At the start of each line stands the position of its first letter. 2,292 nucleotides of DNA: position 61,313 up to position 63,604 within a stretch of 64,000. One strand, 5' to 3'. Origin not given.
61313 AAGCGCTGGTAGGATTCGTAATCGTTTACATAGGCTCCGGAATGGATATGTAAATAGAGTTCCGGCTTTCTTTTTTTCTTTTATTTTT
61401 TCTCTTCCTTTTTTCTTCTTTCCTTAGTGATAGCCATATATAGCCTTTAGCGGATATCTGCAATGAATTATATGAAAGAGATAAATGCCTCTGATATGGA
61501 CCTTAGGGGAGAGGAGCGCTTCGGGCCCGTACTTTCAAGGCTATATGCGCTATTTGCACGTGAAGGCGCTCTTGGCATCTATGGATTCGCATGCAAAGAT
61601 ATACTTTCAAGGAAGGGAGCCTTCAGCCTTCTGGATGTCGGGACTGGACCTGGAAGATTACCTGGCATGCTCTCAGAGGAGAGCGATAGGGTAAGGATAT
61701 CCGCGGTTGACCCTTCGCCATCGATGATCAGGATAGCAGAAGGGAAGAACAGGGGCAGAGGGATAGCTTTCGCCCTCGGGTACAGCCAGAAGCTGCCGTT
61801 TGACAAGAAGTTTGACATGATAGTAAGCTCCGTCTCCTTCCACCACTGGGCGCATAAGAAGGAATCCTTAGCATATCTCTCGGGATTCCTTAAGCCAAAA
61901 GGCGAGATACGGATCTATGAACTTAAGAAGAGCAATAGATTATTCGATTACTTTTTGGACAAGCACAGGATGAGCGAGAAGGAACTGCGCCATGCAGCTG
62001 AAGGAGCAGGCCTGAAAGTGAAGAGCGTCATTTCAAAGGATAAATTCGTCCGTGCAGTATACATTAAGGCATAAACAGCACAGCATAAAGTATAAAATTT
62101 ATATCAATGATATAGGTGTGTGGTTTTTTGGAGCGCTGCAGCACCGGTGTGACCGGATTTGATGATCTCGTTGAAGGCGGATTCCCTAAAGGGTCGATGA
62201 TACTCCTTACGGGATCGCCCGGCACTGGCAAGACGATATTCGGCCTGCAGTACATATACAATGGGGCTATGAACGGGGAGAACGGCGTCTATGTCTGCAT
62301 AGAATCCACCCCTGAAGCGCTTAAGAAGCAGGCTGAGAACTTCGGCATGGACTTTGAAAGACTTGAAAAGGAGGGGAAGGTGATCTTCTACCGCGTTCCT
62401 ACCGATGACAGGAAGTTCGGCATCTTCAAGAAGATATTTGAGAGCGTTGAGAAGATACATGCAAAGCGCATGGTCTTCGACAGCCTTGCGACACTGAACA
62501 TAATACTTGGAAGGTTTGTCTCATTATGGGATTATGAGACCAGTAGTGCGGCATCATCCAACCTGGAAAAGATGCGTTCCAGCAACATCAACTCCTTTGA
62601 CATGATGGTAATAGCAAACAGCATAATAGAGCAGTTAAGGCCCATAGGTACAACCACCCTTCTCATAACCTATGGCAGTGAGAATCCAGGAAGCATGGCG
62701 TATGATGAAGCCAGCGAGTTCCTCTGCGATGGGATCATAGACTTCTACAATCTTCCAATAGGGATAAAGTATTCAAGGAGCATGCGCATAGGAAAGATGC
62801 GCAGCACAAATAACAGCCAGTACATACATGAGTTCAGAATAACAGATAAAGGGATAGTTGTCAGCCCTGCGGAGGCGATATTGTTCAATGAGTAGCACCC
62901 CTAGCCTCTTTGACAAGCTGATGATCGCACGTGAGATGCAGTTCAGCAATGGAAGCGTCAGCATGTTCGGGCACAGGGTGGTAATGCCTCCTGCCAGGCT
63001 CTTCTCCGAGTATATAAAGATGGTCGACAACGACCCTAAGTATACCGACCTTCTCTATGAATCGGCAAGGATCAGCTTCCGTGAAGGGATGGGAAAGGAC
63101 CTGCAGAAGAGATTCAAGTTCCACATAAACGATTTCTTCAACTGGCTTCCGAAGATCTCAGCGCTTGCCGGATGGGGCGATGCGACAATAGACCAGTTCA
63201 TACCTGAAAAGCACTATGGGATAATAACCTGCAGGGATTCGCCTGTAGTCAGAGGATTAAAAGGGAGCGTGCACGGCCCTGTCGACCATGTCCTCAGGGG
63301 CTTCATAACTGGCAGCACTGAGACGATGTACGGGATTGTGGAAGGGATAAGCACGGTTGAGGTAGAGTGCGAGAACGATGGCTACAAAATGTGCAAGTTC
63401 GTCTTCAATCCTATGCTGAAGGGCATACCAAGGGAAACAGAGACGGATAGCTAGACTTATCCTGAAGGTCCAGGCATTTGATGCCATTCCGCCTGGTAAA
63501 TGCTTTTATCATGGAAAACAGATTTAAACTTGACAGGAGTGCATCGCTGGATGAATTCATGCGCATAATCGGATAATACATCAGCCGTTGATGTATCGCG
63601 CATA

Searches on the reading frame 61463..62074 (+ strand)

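Call 57: search_protein_families(library=pfam, proteins=[window:61463-62074:+], max_evalue=0.00001)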
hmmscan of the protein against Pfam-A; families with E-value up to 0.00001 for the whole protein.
window:61463-62074:+ (203 aa): 5 families
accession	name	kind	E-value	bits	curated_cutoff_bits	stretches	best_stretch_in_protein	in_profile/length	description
PF13649.12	Methyltransf_25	-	3.1e-14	53.9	27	1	57-147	2-97/97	Methyltransferase domain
PF08241.18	Methyltransf_11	-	3.9e-14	53.5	21.2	1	57-149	1-93/95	Methyltransferase domain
PF08242.18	Methyltransf_12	-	2.6e-12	47.8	30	1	57-148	1-97/98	Methyltransferase domain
PF13847.12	Methyltransf_31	-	1.4e-10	41.5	27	1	54-170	5-128/145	Methyltransferase domain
PF13489.12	Methyltransf_23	-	7.3e-09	36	27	1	55-188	25-163/164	Methyltransferase domain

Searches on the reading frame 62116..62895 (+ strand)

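Call 57: search_protein_families(library=pfam, proteins=[window:62116-62895:+], max_evalue=0.00001)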
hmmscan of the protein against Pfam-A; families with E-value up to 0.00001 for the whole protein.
window:62116-62895:+ (259 aa): 1 family
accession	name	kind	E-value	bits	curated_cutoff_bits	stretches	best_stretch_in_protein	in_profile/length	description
PF06745.19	ATPase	-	2.4e-51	174.8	26.6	2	9-127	2-131/231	KaiC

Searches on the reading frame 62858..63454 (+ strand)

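Call 57: search_protein_families(library=pfam, proteins=[window:62858-63454:+], max_evalue=0.00001)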
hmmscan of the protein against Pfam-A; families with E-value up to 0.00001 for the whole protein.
window:62858-63454:+ (198 aa): 1 family
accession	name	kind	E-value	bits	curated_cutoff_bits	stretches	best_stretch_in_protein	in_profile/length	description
PF02830.23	V4R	-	3.1e-06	27.6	31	1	123-184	3-61/62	V4R domain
